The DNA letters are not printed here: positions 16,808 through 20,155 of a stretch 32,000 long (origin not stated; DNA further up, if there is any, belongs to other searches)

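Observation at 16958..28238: Helicase-methylase-ATPase (DUF3883 SNF2 helicase / DUF1156 MTase / DUF499 ATPase) defence operon with extra embedded genes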

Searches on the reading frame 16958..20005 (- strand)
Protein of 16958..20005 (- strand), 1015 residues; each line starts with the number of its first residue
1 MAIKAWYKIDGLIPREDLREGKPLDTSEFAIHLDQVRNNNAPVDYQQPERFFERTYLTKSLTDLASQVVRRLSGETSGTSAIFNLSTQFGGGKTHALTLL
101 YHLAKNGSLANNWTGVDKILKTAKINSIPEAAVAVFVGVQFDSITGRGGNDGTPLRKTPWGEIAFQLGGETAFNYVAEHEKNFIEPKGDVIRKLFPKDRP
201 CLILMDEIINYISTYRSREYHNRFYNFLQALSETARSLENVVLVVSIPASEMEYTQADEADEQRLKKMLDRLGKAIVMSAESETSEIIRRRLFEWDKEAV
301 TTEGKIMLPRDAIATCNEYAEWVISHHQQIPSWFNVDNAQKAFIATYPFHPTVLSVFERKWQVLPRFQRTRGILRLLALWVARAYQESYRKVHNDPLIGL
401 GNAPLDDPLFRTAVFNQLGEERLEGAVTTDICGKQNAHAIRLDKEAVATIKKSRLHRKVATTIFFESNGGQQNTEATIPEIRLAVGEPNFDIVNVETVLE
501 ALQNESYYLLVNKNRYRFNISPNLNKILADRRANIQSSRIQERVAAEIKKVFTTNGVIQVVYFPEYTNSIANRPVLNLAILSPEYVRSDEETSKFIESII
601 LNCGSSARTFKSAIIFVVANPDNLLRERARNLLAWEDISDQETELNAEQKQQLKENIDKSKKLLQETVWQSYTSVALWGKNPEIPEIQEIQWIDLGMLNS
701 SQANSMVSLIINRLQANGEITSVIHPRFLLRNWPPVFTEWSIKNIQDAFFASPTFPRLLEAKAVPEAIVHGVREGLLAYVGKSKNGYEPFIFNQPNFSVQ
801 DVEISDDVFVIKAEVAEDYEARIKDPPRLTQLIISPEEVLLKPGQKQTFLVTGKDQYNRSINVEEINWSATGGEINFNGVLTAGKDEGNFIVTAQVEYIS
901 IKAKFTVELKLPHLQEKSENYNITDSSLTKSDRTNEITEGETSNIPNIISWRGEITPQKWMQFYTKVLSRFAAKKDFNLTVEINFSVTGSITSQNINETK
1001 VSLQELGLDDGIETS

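Call 3: search_protein_families(library=pfam, proteins=[window:16958-20005:-], max_evalue=0.01)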
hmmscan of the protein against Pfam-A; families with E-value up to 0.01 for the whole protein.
window:16958-20005:- (1015 aa): 0 families

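Call 4: search_protein_families(library=padloc, proteins=[window:16958-20005:-], max_evalue=0.01)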
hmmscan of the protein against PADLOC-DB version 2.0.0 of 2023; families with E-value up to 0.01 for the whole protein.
window:16958-20005:- (1015 aa): 3 families
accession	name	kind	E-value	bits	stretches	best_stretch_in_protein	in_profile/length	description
PDLC00662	HmaC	-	4.2e-120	400.5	1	1-828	1-822/941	AAA+ ATPase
PDLC02192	DUF499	-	1.5e-30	103.8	1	34-705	21-654/1022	-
PDLC02779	SspC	-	3.1e-05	19.9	1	202-355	181-327/1054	SspC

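Call 6: search_protein_families(library=ncbifam, proteins=[window:16958-20005:-], max_evalue=0.01)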
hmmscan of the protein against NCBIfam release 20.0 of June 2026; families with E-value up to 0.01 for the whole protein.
window:16958-20005:- (1015 aa): 1 family
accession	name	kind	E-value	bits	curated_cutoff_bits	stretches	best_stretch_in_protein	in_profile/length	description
NF042962.1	DUF499_antiphage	equivalog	5.3e-43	147.2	1200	1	44-701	31-648/1025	anti-phage-associated DUF499 domain-containing protein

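Call 50: search_dna_similar(query=window:16958-20005:-, collection=plasmids, mode=protein, max_rows=40, rows=spread)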
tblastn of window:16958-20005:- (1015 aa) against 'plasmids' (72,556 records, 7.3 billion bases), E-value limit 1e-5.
Records with a match: 143; places in all: 154; records where one place covers at least 80% of the query: 28.
Best place of each record, by identity: 60-80% 3; <60% 140.
By first word of the organism name: Rhodococcus 20; Thermus 16; Acinetobacter 7; Nostoc 6; Leptolyngbya 6; Planktothrix 4; Haloplanus 4; Haloarcula 4; Halobacterium 4; Picosynechococcus 3; and 53 more.
By predicted mobility (MOB-suite, as given by PLSDB): non-mobilizable 95; mobilizable 24; conjugative 24.
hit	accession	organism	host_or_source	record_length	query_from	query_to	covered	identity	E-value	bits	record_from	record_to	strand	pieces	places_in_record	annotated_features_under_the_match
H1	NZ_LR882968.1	Planktothrix pseudagardhii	-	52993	1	1013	100%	63.9%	0e+0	1344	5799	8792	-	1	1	DUF499 domain-containing protein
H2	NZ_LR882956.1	Planktothrix agardhii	-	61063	1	1014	100%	56.2%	0e+0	1151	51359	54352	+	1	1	DUF499 domain-containing protein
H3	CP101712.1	Synechocystis sp. B12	cell culture,mangrove water from the ...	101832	3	819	80%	28.8%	4e-58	274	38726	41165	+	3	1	hypothetical protein (x3)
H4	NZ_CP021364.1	Acidovorax carolinensis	-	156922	1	823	81%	26.1%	1e-64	247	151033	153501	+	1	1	DUF499 domain-containing protein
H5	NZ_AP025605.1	Thermus thermophilus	-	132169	2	819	81%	26.0%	3e-65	249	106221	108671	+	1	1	Swt1 family HEPN domain-containing protein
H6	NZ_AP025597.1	Thermus thermophilus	-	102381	2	819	81%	26.0%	4e-65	248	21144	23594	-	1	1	Swt1 family HEPN domain-containing protein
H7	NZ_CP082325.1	Thermus thermophilus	cell culture,cheese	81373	2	819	81%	25.9%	5e-65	248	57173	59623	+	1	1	Swt1 family HEPN domain-containing protein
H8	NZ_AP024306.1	Thermus thermophilus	-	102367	2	819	81%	25.9%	1e-63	244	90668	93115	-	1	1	Swt1 family HEPN domain-containing protein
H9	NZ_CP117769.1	Nostoc sp. UHCC 0926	whole organism,lichen surface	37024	3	780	77%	26.8%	1e-56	222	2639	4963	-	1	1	DUF499 domain-containing protein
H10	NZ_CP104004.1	Salinirubellus salinus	cell cuture,Zhoushan marine solar ...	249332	9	779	76%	26.7%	7e-56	220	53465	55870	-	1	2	ATP-binding protein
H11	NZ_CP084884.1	Natrinema zhouii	pure culture,Salt mine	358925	9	779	76%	26.0%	7e-54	213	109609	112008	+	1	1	DUF499 domain-containing protein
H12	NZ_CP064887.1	Tolypothrix sp. PCC 7601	Fresh water sample,Fresh water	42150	2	667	66%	29.3%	5e-62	239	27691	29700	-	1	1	Swt1 family HEPN domain-containing protein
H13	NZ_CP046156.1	Leptolyngbya sp. BL0902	cell culture,open pond on an algae farm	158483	10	775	75%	25.3%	8e-51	204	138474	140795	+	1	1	DUF499 domain-containing protein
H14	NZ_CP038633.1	Halobacterium salinarum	cell culture,DSM:3754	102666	71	779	70%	26.6%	6e-50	201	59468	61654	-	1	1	DUF499 domain-containing protein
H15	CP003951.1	Rhodococcus opacus PD630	-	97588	6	672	66%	27.7%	7e-44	278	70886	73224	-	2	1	hypothetical protein (x2)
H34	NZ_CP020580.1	Acinetobacter baumannii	Homo sapiens,Bronchial washing fluid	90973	34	584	54%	24.7%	1e-15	90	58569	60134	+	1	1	anti-phage-associated DUF499 domain-containing protein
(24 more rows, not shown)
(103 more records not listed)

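Call 51: get_annotated_region(hit=H1, flank=9000)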
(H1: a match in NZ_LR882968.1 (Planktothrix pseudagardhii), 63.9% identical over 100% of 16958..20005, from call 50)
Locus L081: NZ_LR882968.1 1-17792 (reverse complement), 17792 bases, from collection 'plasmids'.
description: Planktothrix pseudagardhii strain No.713 plasmid p1
organism: Planktothrix pseudagardhii (NCBI taxid 132604)
taxonomy: Bacteria; Cyanobacteriota; Cyanophyceae; Oscillatoriales; Microcoleaceae; Planktothrix; Planktothrix pseudagardhii
host: -; source: -; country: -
typing (MOB-suite, as given by PLSDB): non-mobilizable
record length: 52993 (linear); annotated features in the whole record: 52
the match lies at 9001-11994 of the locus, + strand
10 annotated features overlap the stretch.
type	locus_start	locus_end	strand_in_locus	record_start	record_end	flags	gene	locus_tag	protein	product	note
CDS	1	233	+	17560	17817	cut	-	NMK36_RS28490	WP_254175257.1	ribbon-helix-helix domain-containing protein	-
CDS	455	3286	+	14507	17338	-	-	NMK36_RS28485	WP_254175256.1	DUF3883 domain-containing protein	-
CDS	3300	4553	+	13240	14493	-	-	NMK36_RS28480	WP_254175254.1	AAA family ATPase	-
CDS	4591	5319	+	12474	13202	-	-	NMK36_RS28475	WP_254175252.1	hypothetical protein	-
CDS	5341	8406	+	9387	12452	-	-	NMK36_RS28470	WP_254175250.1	DUF1156 domain-containing protein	-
CDS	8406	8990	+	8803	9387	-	-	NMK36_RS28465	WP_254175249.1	hypothetical protein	-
CDS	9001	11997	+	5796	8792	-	-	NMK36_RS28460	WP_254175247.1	DUF499 domain-containing protein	-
CDS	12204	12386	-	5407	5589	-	-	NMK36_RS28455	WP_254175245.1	hypothetical protein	-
CDS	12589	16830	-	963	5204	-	-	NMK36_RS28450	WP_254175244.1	ELWxxDGT repeat protein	-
CDS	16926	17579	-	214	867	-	-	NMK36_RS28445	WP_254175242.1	ceramidase domain-containing protein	GO:0006672 - ceramide metabolic process [Evidence IEA]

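Call 52: get_annotated_region(hit=H34, flank=8000)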
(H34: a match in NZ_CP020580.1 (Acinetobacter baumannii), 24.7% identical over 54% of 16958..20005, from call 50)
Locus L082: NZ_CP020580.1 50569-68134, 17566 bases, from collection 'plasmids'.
description: Acinetobacter baumannii strain SSMA17 plasmid pSSMA17_1, complete sequence
organism: Acinetobacter baumannii (NCBI taxid 470)
taxonomy: Bacteria; Pseudomonadota; Gammaproteobacteria; Moraxellales; Moraxellaceae; Acinetobacter; Acinetobacter baumannii
host: -; source: Homo sapiens,Bronchial washing fluid; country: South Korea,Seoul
typing (MOB-suite, as given by PLSDB): conjugative; replicon rep_cluster_734; relaxase MOBF; mating-pair formation MPF_F
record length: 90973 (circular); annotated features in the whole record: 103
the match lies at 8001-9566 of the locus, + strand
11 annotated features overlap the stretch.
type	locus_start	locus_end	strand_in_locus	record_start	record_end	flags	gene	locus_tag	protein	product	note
CDS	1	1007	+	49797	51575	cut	-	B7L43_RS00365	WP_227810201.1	Mu transposase C-terminal domain-containing protein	-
CDS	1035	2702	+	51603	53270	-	-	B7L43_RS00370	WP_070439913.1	AAA family ATPase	-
CDS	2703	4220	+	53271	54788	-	-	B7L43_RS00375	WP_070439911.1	TnsD family Tn7-like transposition protein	-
CDS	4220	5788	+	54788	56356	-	-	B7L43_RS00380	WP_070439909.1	Tn7-like element transposition protein TnsE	-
CDS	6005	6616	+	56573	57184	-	-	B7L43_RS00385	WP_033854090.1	hypothetical protein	-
CDS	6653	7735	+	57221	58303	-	-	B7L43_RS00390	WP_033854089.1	XRE family transcriptional regulator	-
CDS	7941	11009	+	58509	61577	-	-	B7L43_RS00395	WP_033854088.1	anti-phage-associated DUF499 domain-containing protein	GO:0051607 - defense response to virus [Evidence IEA]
CDS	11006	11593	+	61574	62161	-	-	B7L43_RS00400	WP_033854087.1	anti-phage-associated DUF3780 domain-containing protein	GO:0051607 - defense response to virus [Evidence IEA]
CDS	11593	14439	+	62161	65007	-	-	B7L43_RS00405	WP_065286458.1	anti-phage-associated DUF1156 domain-containing protein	GO:0051607 - defense response to virus [Evidence IEA]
CDS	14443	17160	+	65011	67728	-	-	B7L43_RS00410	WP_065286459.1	phospholipase D-like domain-containing anti-phage protein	GO:0051607 - defense response to virus [Evidence IEA]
CDS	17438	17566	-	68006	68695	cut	-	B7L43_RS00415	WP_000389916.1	DUF2786 domain-containing protein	-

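Call 53: get_annotated_region(hit=H4, flank=9000)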
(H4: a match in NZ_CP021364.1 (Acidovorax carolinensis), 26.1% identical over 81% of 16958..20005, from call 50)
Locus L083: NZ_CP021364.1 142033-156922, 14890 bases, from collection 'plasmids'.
description: Acidovorax carolinensis strain P3 plasmid pACP3.2, complete sequence
organism: Acidovorax carolinensis (NCBI taxid 553814)
taxonomy: Bacteria; Pseudomonadota; Betaproteobacteria; Burkholderiales; Comamonadaceae; Acidovorax; Acidovorax carolinensis
host: -; source: -; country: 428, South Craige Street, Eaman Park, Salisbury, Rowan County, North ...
typing (MOB-suite, as given by PLSDB): non-mobilizable
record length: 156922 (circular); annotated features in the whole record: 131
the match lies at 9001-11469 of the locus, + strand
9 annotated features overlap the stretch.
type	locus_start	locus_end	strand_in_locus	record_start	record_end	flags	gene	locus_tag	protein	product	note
CDS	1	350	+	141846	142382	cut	-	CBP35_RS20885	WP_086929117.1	hypothetical protein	-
CDS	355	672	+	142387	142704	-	-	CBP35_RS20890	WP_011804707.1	YnfA family protein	-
CDS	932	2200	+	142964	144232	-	-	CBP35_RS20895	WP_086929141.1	Y-family DNA polymerase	-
CDS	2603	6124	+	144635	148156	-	-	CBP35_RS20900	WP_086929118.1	helicase-related protein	-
CDS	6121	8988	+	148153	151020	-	-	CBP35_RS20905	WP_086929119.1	DUF1156 domain-containing protein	-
CDS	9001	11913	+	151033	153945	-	-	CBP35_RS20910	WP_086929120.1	DUF499 domain-containing protein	-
CDS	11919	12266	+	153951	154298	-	-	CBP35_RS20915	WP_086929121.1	hypothetical protein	-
CDS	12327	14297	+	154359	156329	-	-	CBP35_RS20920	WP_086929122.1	AAA family ATPase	-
CDS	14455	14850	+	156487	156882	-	-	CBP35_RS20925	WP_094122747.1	DUF4158 domain-containing protein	-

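Call 56: find_homologous_proteins(query=L082:11006-11593:+, max_evalue=0.001)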
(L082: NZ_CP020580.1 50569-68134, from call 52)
Query L082:11006-11593:+ (195 aa): 1327 proteins with E <= 0.001 among 1396 candidates; the best 120 are listed.
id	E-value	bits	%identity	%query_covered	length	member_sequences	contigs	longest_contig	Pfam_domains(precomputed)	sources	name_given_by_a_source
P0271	5.8e-119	413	89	100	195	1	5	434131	PF12635.13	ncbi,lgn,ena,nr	ncbi:TPA: DUF3780 domain-containing protein [Escherichia coli]|nr:DUF3780 domain-containing protein 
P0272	3.2e-118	410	89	100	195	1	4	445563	PF12635.13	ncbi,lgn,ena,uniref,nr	ncbi:anti-phage-associated DUF3780 domain-containing protein [Escherichia coli]|uniref:anti-phage-as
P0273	1.2e-117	409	88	100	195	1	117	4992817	PF12635.13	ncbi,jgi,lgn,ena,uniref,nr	ncbi:Protein of uncharacterised function (DUF3780) [Enterobacter hormaechei]|jgi:hypothetical protei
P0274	1.5e-117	408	89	100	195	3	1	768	PF12635.13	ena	-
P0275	4.5e-117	407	88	100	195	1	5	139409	PF12635.13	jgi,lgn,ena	-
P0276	4.7e-117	407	88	100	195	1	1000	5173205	PF12635.13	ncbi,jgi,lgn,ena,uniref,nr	ncbi:anti-phage-associated DUF3780 domain-containing protein [Escherichia coli]|uniref:DUF3780 domai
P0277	7.3e-117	406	88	100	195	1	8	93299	PF12635.13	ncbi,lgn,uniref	ncbi:anti-phage-associated DUF3780 domain-containing protein [Enterobacter bugandensis]|uniref:anti-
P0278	1.2e-116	405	88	100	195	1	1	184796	PF12635.13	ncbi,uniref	ncbi:anti-phage-associated DUF3780 domain-containing protein [Escherichia coli]|uniref:anti-phage-as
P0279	1.6e-116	405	88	100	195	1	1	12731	PF12635.13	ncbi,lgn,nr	ncbi:DUF3780 domain-containing protein [Escherichia coli]|nr:DUF3780 domain-containing protein [Esch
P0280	1.8e-116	405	88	100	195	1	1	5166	PF12635.13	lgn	-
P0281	1.8e-116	405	88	100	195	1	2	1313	PF12635.13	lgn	-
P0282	4.3e-116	403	88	100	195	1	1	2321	PF12635.13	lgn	-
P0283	4.4e-116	403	87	100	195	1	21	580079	PF12635.13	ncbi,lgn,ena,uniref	ncbi:TPA: anti-phage-associated DUF3780 domain-containing protein [Enterobacter roggenkampii]|uniref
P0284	7.0e-116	403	88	100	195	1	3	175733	PF12635.13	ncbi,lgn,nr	ncbi:DUF3780 domain-containing protein [Escherichia coli]|nr:DUF3780 domain-containing protein [Esch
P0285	8.1e-116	403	88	100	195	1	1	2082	PF12635.13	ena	-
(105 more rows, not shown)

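Call 60: search_solved_structures(query=A2, max_evalue=1)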
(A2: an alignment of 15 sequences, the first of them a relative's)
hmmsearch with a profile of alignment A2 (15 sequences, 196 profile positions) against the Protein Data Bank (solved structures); distinct sequences matched with E-value up to 1: 3.
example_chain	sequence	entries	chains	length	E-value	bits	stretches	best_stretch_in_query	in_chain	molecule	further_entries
2ge3_A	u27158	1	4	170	0.09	15.4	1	5-49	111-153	probable acetyltransferase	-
8fv0_C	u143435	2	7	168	0.41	13.3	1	13-46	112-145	Diamine N-acetyltransferase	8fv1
5ix3_A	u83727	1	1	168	0.73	12.4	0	13-46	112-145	Diamine N-acetyltransferase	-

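Call 64: search_dna_similar(query=window:16958-20005:-, collection=plasmids, mode=protein, max_rows=14, rows=best)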
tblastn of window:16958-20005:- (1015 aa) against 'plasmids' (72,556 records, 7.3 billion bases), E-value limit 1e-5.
Records with a match: 143; places in all: 154; records where one place covers at least 80% of the query: 28.
Best place of each record, by identity: 60-80% 3; <60% 140.
By first word of the organism name: Rhodococcus 20; Thermus 16; Acinetobacter 7; Nostoc 6; Leptolyngbya 6; Planktothrix 4; Haloplanus 4; Haloarcula 4; Halobacterium 4; Picosynechococcus 3; and 53 more.
By predicted mobility (MOB-suite, as given by PLSDB): non-mobilizable 95; mobilizable 24; conjugative 24.
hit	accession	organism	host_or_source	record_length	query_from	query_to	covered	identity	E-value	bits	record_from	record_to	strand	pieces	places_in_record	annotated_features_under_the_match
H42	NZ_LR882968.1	Planktothrix pseudagardhii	-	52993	1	1013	100%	63.9%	0e+0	1344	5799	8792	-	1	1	DUF499 domain-containing protein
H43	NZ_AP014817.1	Geminocystis sp. NIES-3708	-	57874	1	1008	99%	63.0%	0e+0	1310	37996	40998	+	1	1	DUF499 domain-containing protein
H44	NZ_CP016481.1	Picosynechococcus sp. PCC 7117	cell culture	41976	3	1009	99%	59.5%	0e+0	1219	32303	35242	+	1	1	DUF499 domain-containing protein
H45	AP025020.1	Calothrix sp. PCC 7716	-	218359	2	1013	88%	66.1%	0e+0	1231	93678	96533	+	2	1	AAA family ATPase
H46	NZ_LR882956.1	Planktothrix agardhii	-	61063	1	1014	100%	56.2%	0e+0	1151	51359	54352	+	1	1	DUF499 domain-containing protein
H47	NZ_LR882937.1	Planktothrix agardhii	-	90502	1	1014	100%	56.1%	0e+0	1151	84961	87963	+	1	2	DUF499 domain-containing protein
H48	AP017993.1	Planktothrix agardhii NIES-204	-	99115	1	1014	100%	56.1%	0e+0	1150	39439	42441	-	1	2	AAA family ATPase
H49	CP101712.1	Synechocystis sp. B12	cell culture,mangrove water from the ...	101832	3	819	80%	28.8%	4e-58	274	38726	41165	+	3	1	hypothetical protein (x3)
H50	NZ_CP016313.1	Thermus brockianus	whole organism,environmental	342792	2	826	81%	28.0%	3e-74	276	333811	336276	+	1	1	DUF499 domain-containing protein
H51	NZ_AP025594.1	Thermus brockianus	-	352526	2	826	81%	28.0%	3e-74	276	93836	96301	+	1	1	DUF499 domain-containing protein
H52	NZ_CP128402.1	Candidatus Chlorohelix allophototropha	Single colony of Candidatus Chlorohelix ...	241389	4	817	80%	27.1%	1e-72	272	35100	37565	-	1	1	Swt1 family HEPN domain-containing protein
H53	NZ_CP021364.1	Acidovorax carolinensis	-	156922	1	823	81%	26.1%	1e-64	247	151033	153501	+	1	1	DUF499 domain-containing protein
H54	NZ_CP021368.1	Acidovorax carolinensis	-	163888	1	823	81%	26.1%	1e-64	247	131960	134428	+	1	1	DUF499 domain-containing protein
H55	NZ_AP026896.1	Aeromonas caviae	Microbe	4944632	1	750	74%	28.5%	6e-63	242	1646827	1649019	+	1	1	none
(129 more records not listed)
